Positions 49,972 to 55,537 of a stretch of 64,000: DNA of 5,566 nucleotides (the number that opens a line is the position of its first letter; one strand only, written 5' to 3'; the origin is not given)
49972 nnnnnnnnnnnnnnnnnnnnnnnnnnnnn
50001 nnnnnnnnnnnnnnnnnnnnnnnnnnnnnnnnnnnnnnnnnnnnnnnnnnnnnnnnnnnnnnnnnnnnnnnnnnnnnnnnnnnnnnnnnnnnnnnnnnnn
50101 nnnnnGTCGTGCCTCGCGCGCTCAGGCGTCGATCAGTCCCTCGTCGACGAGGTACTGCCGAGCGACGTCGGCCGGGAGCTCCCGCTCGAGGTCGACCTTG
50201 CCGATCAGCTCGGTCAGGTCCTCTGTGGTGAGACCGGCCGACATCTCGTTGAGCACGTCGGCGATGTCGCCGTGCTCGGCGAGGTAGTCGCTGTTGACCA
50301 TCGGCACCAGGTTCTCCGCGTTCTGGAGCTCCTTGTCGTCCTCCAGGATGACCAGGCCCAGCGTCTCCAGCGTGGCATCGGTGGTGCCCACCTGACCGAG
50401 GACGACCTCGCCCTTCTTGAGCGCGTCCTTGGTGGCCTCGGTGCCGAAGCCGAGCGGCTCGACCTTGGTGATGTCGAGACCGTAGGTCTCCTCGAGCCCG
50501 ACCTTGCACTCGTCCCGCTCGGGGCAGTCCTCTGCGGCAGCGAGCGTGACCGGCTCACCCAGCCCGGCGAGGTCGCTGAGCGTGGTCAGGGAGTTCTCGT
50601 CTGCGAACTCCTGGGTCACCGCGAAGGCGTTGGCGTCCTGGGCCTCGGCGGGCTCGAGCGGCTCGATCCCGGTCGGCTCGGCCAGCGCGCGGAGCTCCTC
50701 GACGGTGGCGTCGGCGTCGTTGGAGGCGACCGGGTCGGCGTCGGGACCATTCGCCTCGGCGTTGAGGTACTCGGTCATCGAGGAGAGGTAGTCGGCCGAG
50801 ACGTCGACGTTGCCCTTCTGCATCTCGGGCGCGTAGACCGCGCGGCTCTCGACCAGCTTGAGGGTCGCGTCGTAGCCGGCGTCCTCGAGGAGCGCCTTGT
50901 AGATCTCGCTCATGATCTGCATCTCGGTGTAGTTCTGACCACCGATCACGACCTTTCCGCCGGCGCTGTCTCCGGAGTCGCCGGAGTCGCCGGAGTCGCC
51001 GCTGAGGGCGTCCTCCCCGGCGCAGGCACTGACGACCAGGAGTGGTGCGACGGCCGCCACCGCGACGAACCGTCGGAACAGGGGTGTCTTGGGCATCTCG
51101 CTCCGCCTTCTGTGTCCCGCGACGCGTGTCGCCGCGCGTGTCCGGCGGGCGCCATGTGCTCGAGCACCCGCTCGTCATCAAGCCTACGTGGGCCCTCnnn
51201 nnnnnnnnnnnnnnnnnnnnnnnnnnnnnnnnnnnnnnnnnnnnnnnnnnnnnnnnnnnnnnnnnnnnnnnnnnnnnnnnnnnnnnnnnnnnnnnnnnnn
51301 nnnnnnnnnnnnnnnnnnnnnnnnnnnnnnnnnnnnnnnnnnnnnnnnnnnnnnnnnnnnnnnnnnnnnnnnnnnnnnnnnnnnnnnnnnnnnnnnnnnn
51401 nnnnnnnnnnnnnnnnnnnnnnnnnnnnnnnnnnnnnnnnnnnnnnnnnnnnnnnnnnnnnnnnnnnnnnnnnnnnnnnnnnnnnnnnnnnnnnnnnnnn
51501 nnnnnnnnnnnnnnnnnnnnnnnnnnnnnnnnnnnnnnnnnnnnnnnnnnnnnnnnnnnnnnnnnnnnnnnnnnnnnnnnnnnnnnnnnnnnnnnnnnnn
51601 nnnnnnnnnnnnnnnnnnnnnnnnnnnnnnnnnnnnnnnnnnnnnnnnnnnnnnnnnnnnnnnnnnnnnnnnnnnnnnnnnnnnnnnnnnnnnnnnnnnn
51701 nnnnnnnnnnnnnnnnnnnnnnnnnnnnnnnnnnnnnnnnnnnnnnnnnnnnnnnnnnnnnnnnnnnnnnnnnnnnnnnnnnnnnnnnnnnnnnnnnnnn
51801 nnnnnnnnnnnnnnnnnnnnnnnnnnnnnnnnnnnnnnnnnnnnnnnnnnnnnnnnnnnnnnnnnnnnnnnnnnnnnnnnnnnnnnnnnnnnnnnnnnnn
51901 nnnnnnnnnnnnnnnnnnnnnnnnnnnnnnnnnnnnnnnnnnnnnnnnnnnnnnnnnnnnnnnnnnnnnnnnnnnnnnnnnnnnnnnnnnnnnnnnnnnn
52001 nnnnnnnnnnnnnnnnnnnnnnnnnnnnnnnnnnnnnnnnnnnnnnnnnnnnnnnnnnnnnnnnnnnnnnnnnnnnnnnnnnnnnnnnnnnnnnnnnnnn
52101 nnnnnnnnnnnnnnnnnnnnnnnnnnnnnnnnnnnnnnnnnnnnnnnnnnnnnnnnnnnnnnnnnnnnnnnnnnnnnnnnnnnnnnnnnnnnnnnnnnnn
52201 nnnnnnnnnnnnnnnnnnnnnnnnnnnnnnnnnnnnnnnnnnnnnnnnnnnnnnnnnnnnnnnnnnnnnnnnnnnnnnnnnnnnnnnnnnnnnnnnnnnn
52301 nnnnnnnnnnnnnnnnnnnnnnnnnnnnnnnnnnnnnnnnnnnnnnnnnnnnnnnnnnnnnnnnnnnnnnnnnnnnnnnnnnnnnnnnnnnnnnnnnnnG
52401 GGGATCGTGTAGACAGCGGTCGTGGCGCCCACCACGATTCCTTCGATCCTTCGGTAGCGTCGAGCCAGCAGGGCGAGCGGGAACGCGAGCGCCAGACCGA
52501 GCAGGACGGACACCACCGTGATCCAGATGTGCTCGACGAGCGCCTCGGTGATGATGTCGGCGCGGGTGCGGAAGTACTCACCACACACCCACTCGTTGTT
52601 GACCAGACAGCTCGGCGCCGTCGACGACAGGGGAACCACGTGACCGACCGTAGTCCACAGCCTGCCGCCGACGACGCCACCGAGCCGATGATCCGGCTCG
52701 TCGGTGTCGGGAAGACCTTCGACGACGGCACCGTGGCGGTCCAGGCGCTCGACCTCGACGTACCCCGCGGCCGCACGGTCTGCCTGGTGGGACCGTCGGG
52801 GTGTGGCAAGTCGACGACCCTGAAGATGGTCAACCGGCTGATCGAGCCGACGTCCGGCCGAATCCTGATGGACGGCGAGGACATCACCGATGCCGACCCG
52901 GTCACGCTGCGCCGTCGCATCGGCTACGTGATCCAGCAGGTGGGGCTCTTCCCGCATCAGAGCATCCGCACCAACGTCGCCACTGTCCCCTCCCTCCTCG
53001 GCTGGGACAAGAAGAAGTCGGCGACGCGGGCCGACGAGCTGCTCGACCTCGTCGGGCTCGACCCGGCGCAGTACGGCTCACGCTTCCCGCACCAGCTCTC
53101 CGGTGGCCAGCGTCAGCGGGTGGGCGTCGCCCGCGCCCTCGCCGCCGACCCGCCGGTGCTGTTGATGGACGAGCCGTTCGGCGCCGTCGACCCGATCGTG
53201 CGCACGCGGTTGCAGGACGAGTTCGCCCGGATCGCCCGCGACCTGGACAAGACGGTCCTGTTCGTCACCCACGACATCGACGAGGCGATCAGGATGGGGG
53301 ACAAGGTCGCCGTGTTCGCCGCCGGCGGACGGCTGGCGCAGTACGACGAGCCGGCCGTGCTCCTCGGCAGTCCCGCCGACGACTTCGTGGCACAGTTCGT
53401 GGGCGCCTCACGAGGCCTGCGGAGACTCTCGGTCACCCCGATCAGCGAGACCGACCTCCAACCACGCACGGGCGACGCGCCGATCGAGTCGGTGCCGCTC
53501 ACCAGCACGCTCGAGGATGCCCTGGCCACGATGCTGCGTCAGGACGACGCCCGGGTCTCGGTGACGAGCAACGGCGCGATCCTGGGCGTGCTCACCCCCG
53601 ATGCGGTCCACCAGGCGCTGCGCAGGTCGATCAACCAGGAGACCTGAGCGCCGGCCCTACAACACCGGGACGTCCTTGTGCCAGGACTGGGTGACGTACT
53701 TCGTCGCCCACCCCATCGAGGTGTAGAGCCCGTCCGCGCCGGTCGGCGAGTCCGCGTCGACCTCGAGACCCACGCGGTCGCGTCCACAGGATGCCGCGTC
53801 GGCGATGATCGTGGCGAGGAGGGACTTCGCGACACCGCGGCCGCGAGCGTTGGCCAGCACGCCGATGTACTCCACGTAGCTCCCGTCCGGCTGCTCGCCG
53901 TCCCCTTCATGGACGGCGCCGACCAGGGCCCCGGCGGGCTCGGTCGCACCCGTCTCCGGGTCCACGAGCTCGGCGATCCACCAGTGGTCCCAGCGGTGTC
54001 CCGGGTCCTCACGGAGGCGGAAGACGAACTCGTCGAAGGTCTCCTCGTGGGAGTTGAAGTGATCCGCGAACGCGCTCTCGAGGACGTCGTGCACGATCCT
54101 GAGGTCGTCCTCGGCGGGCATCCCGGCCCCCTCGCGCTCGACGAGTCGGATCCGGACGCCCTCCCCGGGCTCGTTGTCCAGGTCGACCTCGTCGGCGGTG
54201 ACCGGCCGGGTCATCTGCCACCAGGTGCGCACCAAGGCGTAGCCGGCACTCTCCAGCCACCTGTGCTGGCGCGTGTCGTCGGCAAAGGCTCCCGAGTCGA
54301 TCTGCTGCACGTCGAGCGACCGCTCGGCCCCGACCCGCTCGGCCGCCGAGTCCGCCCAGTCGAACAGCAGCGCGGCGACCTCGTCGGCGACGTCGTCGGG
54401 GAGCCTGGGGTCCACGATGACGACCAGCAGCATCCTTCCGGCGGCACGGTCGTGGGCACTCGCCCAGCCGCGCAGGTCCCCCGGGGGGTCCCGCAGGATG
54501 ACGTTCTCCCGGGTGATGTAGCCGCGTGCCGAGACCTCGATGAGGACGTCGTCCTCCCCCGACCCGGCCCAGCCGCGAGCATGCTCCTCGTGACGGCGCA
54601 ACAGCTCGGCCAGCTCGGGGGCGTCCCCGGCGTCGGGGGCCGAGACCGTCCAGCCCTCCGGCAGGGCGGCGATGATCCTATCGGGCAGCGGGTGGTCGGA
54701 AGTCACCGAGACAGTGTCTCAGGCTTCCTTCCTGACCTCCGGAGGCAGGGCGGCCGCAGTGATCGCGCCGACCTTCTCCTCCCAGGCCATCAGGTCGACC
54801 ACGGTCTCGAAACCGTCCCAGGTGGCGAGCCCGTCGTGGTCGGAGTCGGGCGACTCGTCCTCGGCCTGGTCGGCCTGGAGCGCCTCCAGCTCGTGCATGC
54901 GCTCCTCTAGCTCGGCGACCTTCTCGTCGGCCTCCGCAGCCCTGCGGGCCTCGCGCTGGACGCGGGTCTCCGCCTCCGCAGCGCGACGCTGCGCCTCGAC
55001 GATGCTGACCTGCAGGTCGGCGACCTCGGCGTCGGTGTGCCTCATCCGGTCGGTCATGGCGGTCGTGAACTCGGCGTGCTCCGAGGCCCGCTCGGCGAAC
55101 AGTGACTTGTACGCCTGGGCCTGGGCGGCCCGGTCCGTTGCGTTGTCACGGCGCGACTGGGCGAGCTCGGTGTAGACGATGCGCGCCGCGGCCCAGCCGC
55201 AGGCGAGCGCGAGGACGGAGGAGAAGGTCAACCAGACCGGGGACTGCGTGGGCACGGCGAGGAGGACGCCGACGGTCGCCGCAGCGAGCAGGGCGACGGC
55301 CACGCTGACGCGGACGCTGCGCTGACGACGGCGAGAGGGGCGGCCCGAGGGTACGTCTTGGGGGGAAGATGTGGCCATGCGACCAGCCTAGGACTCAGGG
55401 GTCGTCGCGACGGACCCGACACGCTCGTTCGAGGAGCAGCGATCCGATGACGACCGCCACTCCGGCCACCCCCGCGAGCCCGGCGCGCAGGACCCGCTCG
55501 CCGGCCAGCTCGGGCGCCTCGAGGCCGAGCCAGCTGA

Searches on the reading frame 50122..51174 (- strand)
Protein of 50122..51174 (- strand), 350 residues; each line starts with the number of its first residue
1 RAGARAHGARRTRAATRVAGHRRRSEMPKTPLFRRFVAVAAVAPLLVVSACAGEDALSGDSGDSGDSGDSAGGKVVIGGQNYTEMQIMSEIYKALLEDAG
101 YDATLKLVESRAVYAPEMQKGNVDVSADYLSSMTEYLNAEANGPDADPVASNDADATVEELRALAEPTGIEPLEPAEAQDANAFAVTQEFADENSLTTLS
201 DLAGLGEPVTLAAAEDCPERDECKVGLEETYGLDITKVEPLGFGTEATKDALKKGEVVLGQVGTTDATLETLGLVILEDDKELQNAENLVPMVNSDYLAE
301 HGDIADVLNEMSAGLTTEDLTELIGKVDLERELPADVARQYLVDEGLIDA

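Call 12: search_protein_families(library=pfam, proteins=[window:50122-51174:-], max_evalue=0.001)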
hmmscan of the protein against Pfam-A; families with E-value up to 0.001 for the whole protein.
window:50122-51174:- (350 aa): 1 family
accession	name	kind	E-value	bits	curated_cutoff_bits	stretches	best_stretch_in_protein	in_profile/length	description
PF04069.17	OpuAC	-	3.5e-45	155.1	21.2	1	74-342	2-255/257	Substrate binding domain of ABC-type glycine betaine transport system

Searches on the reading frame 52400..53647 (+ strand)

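Call 36: search_protein_families(library=pfam, proteins=[window:52400-53647:+], max_evalue=0.001)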
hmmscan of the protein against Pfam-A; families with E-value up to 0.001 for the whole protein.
window:52400-53647:+ (415 aa): 2 families
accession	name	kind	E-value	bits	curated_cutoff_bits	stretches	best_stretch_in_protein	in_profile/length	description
PF00005.33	ABC_tran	-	3.5e-36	125.3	25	1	115-260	2-136/137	ABC transporter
PF13304.12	AAA_21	-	3.7e-06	27.7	27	0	218-292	223-299/304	AAA domain, putative AbiEii toxin, Type IV TA system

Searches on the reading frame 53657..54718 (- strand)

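Call 70: search_protein_families(library=pfam, proteins=[window:53657-54718:-], max_evalue=0.001)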
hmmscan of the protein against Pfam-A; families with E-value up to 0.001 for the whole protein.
window:53657-54718:- (353 aa): 3 families
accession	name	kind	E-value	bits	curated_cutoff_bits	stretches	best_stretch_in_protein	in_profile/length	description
PF00583.31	Acetyltransf_1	-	3.7e-09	37.3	20.7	1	241-337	33-116/116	Acetyltransferase (GNAT) family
PF13508.13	Acetyltransf_7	-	1.1e-05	26.1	27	1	245-337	4-82/84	Acetyltransferase (GNAT) domain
PF13673.13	Acetyltransf_10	-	0.00012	22.5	23.6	1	263-339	35-109/128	Acetyltransferase (GNAT) domain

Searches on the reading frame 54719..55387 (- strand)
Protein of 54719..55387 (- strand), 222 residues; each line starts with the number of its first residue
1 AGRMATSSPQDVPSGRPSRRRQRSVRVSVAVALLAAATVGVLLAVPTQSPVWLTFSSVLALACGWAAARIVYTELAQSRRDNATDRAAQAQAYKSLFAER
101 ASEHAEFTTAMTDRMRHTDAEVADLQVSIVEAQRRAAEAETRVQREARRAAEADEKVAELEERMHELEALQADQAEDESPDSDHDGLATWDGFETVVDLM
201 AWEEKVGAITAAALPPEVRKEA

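Call 70: search_protein_families(library=pfam, proteins=[window:54719-55387:-], max_evalue=0.001)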
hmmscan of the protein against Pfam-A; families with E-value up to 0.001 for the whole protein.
window:54719-55387:- (222 aa): 1 family
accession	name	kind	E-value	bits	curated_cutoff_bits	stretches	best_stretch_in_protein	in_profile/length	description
PF07690.21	MFS_1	-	0.00031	20.2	33.4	1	13-79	257-322/347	Major Facilitator Superfamily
